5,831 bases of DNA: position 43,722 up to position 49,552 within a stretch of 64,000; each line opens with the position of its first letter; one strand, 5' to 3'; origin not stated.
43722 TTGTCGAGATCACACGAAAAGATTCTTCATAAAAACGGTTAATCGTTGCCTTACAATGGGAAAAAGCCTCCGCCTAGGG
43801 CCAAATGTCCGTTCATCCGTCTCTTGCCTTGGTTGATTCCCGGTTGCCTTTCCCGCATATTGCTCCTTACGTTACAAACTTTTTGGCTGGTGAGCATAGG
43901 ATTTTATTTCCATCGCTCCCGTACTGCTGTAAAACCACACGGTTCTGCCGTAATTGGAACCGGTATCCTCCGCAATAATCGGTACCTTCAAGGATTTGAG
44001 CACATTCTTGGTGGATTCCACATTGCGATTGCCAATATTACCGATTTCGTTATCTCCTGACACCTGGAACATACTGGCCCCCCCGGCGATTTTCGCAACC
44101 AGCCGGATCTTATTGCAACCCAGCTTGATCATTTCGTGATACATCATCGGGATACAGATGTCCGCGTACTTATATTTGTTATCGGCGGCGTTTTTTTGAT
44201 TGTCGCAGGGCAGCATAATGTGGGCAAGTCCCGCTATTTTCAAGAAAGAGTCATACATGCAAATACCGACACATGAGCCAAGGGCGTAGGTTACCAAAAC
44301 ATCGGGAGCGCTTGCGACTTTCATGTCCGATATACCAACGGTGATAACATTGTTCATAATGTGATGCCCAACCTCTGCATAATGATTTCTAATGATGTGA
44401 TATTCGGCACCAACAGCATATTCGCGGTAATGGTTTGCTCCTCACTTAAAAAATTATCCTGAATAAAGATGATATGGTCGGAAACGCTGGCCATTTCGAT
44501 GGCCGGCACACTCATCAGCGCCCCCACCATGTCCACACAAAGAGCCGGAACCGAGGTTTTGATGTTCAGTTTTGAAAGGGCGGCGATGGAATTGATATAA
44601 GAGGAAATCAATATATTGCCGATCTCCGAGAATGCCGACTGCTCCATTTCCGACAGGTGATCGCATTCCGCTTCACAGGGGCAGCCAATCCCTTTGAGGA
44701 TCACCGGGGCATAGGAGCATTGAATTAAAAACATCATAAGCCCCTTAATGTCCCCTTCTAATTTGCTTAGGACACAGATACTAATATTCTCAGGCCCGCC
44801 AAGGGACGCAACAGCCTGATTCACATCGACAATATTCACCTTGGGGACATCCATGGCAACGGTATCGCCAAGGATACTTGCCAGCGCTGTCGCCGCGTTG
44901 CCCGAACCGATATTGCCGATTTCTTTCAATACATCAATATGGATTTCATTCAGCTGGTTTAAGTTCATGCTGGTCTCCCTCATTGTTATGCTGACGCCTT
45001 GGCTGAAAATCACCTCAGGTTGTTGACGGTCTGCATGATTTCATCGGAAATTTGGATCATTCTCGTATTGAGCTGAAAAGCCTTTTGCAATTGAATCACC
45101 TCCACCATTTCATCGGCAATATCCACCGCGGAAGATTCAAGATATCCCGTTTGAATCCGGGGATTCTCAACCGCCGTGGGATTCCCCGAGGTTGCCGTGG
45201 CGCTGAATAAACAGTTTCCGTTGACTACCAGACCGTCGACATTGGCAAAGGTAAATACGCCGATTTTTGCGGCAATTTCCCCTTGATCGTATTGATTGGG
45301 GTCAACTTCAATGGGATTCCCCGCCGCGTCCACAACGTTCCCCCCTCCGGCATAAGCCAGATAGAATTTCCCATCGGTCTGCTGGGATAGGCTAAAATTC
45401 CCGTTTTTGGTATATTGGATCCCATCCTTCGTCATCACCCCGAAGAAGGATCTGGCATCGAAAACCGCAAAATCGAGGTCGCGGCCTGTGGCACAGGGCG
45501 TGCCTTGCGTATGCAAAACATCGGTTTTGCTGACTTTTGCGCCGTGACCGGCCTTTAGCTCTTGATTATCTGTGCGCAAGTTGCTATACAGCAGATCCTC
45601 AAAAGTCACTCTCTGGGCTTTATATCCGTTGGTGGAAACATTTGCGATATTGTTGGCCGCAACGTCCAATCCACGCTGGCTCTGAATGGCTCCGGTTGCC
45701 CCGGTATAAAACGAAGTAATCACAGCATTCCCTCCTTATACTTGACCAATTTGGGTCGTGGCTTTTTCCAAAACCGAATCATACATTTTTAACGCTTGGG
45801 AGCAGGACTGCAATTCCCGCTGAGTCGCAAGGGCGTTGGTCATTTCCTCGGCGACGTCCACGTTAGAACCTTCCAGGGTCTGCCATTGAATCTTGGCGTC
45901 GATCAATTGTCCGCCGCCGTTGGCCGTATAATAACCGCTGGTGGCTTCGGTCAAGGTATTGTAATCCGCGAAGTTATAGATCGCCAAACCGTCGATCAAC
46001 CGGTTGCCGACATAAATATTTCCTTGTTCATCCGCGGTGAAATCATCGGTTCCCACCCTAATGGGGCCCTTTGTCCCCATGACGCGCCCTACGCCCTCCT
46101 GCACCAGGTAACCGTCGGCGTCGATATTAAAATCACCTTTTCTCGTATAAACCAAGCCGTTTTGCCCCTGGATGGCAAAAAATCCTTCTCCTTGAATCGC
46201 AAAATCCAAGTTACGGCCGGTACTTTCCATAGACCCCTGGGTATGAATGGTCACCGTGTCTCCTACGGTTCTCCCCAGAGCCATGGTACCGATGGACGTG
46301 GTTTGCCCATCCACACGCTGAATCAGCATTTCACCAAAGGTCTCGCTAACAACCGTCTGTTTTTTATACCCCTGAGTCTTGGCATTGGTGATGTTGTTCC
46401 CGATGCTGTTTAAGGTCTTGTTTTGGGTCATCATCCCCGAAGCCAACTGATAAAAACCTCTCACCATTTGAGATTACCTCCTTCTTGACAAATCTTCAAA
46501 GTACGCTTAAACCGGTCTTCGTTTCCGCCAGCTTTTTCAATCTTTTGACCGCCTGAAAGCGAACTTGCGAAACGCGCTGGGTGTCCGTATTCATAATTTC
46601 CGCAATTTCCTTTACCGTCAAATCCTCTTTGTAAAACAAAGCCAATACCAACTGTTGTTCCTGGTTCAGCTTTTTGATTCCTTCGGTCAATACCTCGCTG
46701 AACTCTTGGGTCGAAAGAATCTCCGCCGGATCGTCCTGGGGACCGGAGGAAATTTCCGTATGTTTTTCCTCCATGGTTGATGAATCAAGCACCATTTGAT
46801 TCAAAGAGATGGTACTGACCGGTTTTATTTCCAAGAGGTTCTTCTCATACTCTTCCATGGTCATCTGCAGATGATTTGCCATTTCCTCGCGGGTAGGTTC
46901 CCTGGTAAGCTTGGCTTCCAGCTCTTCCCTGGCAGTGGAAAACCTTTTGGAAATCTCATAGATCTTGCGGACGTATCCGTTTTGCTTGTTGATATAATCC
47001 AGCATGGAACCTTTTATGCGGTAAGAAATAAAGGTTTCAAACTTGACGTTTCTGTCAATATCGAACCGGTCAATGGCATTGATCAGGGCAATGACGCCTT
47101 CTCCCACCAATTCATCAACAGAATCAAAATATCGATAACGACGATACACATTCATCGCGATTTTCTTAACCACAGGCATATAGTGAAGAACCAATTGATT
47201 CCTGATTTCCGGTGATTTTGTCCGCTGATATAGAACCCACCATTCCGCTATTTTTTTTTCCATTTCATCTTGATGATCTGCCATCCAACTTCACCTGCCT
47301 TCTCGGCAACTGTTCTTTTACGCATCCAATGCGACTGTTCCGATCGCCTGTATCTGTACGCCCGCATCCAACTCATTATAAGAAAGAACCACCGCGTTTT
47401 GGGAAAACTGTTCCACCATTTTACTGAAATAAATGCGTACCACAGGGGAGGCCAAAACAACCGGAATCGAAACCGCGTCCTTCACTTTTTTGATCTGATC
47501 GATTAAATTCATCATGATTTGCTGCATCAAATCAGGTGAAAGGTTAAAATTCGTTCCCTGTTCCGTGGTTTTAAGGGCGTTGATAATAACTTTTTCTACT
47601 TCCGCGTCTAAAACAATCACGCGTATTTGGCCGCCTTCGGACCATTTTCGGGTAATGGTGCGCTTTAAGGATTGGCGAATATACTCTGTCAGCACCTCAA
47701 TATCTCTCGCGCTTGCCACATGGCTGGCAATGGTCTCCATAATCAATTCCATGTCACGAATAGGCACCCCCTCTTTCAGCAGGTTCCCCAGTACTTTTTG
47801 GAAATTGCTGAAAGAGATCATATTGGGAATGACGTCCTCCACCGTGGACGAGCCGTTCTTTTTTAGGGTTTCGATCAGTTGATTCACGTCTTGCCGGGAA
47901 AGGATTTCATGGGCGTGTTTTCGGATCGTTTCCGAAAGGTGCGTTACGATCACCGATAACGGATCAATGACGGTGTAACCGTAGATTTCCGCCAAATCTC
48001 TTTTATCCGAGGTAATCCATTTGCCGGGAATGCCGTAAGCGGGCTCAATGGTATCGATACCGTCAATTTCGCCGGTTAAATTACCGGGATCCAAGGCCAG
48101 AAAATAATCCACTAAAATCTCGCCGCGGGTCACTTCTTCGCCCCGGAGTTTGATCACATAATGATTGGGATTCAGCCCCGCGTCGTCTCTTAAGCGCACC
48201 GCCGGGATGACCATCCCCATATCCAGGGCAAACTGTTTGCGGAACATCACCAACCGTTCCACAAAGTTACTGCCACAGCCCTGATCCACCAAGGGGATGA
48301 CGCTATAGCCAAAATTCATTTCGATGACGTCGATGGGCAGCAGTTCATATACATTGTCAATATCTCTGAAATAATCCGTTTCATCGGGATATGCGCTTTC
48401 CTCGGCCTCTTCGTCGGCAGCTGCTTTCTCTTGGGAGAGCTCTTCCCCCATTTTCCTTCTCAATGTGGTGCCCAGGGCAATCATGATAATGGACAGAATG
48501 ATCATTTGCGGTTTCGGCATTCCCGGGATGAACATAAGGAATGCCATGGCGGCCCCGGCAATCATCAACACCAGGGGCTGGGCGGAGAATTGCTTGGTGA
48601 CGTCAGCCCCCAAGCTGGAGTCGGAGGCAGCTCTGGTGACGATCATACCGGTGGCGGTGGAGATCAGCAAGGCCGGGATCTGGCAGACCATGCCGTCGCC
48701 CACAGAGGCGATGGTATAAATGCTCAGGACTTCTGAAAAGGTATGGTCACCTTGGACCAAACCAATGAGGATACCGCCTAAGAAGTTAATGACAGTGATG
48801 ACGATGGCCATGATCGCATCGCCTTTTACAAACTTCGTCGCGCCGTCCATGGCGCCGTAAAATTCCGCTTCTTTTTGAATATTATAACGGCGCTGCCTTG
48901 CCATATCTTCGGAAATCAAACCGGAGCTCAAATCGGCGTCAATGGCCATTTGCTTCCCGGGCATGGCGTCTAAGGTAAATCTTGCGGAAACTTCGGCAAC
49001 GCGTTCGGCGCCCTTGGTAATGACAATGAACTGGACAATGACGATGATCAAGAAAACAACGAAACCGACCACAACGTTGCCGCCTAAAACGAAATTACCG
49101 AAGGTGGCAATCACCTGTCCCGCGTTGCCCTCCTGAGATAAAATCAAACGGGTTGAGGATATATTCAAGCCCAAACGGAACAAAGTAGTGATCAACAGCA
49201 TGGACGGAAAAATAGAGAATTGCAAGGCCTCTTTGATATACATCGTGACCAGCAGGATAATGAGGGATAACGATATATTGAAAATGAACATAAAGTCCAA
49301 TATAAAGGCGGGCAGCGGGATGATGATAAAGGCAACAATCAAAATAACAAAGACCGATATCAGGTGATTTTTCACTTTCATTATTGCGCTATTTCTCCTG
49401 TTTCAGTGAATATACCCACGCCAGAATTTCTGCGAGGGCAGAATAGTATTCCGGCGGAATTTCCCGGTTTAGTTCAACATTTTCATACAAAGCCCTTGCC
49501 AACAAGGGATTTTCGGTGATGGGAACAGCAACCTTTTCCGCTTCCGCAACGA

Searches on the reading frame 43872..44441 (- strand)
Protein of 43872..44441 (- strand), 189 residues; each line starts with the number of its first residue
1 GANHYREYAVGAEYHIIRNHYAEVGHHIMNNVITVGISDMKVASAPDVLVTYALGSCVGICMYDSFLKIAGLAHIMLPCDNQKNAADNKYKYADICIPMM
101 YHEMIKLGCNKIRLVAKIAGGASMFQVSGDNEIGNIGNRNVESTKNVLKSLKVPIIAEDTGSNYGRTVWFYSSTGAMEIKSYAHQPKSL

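Call 14: search_protein_families(library=pfam, proteins=[window:43872-44441:-], max_evalue=0.001)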
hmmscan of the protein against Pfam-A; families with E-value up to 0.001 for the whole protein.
window:43872-44441:- (189 aa): 1 family
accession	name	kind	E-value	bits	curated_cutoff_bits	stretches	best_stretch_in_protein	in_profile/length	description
PF03975.18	CheD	-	1.8e-34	118.6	25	1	76-181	1-108/108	CheD chemotactic sensory transduction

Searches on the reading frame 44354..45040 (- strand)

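Call 14: search_protein_families(library=pfam, proteins=[window:44354-45040:-], max_evalue=0.001)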
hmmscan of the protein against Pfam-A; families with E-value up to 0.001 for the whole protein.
window:44354-45040:- (228 aa): 2 families
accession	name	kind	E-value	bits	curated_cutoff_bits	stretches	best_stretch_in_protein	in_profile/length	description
PF04509.17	CheC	-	1.3e-20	73.4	22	2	33-70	1-38/38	CheC-like family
PF13690.11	CheX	-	4.5e-07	30.3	27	0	89-168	2-73/94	Chemotaxis phosphatase CheX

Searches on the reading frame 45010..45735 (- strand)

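Call 14: search_protein_families(library=pfam, proteins=[window:45010-45735:-], max_evalue=0.001)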
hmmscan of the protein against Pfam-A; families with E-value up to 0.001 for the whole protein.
window:45010-45735:- (241 aa): 3 families
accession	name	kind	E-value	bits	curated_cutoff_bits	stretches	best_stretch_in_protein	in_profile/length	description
PF06429.18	Flg_bbr_C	-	6.9e-16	57.9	23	1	195-240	1-46/46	Flagellar basal body rod FlgEFG protein C-terminal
PF00460.25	Flg_bb_rod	-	7.2e-09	35.9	20.7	1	9-39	1-31/31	Flagella basal body rod protein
PF22692.1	LlgE_F_G_D1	-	0.00029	21.3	27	0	95-120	5-31/64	Flagellar hook protein FlgE/F/G D1 domain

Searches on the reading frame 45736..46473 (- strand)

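Call 48: search_protein_families(library=pfam, proteins=[window:45736-46473:-], max_evalue=0.0001)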
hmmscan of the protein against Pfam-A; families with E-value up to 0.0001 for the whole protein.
window:45736-46473:- (245 aa): 2 families
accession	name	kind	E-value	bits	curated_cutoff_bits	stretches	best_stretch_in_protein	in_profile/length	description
PF22692.1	LlgE_F_G_D1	-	1.2e-10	41.8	27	1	92-154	1-63/64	Flagellar hook protein FlgE/F/G D1 domain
PF06429.18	Flg_bbr_C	-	7.6e-10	38.6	23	1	199-239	4-44/46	Flagellar basal body rod FlgEFG protein C-terminal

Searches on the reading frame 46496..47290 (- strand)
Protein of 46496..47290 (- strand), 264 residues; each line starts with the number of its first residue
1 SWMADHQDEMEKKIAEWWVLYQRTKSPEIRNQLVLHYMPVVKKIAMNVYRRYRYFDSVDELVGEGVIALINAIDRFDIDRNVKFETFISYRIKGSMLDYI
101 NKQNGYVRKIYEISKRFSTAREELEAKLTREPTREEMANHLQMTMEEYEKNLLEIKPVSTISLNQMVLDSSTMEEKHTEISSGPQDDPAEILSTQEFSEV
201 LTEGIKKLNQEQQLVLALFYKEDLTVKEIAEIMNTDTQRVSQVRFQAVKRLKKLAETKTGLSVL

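Call 48: search_protein_families(library=pfam, proteins=[window:46496-47290:-], max_evalue=0.0001)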
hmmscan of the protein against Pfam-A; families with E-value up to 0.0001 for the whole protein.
window:46496-47290:- (264 aa): 4 families
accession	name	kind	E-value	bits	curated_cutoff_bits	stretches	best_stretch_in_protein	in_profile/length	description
PF04542.20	Sigma70_r2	-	2.5e-13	50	24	1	33-104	1-69/71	Sigma-70 region 2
PF04545.22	Sigma70_r4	-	3.2e-11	43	24.1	1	205-253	2-50/50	Sigma-70, region 4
PF04539.22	Sigma70_r3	-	4.2e-09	36.8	25.3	1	118-169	7-56/78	Sigma-70 region 3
PF08281.18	Sigma70_r4_2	-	2.9e-06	27.3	25.7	1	201-251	4-54/54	Sigma-70, region 4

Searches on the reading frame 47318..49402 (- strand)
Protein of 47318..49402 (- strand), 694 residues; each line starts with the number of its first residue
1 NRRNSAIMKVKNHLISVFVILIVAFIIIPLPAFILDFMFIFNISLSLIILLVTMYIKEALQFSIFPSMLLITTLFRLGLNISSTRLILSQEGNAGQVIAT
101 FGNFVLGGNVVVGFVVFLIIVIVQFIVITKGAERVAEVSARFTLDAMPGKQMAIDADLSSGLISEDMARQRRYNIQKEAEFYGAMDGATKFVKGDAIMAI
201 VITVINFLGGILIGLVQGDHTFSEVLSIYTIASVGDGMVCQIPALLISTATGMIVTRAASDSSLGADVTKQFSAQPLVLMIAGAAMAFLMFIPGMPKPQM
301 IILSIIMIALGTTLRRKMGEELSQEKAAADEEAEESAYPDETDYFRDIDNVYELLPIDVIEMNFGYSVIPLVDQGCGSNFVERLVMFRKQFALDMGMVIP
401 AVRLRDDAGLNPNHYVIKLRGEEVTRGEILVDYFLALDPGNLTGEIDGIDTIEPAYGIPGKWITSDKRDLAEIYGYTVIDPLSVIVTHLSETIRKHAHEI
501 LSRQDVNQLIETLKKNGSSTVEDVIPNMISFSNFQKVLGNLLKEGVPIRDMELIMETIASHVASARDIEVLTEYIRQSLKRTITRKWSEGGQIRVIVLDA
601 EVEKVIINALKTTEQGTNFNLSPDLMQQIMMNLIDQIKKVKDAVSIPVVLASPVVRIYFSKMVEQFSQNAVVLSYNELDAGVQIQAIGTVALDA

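Call 27: find_related_loci(query=window:47318-49402:-, collection=genome_contigs, flank=2000)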
Query window:47318-49402:- (694 aa) in genome_contigs; peptide patterns used: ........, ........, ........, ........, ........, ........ (x = any residue, [..] = any of these).
600 stretches matched a pattern (row limit reached: there are more); 600 encode a relative of the query (tblastn E <= 1e-3); the best 80 are kept; 80 distinct loci.
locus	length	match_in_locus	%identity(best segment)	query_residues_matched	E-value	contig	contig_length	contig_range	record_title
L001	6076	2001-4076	70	2-692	0e+0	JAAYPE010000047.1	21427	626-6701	MAG: Clostridiales bacterium isolate AS22ysBPME_161 94818_AS22, whole genome shotgun sequence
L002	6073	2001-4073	63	2-692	0e+0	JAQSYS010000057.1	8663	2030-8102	MAG: Sedimentibacter sp. isolate L_E1_T20_B_bin.26 scaffold_7914, whole genome shotgun sequence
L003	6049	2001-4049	60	9-692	0e+0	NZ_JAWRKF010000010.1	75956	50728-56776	MAG: Anaerotignum sp. isolate ADS28 c_000000110262, whole genome shotgun sequence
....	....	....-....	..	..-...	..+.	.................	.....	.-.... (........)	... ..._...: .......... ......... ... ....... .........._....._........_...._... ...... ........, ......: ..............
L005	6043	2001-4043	59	12-691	0e+0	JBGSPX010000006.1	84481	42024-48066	MAG: Proteocatella sp. isolate JTS-AC315 k141_503312, whole genome shotgun sequence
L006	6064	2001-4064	57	7-694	0e+0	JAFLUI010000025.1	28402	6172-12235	MAG: Oscillospiraceae bacterium isolate HAN075 Seq25, whole genome shotgun sequence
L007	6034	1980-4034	59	8-693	0e+0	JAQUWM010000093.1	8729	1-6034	MAG: Acetobacterium sp. isolate STD2_190 NODE_32619_length_8729_cov_3.618693_Sandtown_D2, whole genome shotgun sequence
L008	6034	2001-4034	57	15-692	0e+0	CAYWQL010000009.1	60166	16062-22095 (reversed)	MAG TPA_asm: uncultured Oscillospiraceae bacterium isolate SRP192927_co1_737 genome assembly, contig: NODE_619_length_60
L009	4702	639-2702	56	2-692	0e+0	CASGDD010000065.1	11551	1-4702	uncultured Oscillospiraceae bacterium isolate CO.O84.metabat-bins.510 genome assembly, contig: CO.O84.metabat-bins.510.f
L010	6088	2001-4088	58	1-693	0e+0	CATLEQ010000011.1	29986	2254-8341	MAG TPA_asm: uncultured Lachnospiraceae bacterium isolate MGG09882_1680015442 genome assembly, contig: ERR3199637_1468,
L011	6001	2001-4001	57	29-692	0e+0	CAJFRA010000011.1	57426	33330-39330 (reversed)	Candidatus Pseudobutyricicoccus lothianensis isolate Chicken_14_mag_102 genome assembly, contig: MAGpy_11413_14_idba_bin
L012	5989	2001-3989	57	33-692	0e+0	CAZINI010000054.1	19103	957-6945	MAG TPA_asm: uncultured Ruminococcus sp. isolate binchicken_co370_326 genome assembly, contig: NODE_2974_length_19103_co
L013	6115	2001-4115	54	9-693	0e+0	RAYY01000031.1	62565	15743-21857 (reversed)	Bacterium D16-56 strain D16-56 Scaffold31_1, whole genome shotgun sequence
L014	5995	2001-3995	59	34-692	0e+0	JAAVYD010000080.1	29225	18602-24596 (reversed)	MAG: Bacillota bacterium isolate ABMPRH_144_0 k141_1232647, whole genome shotgun sequence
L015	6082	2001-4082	56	2-694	0e+0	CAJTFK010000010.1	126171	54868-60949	Oscillospiraceae bacterium isolate C15_39_OV_BP genome assembly, contig: MGBC000151.10, whole genome shotgun sequence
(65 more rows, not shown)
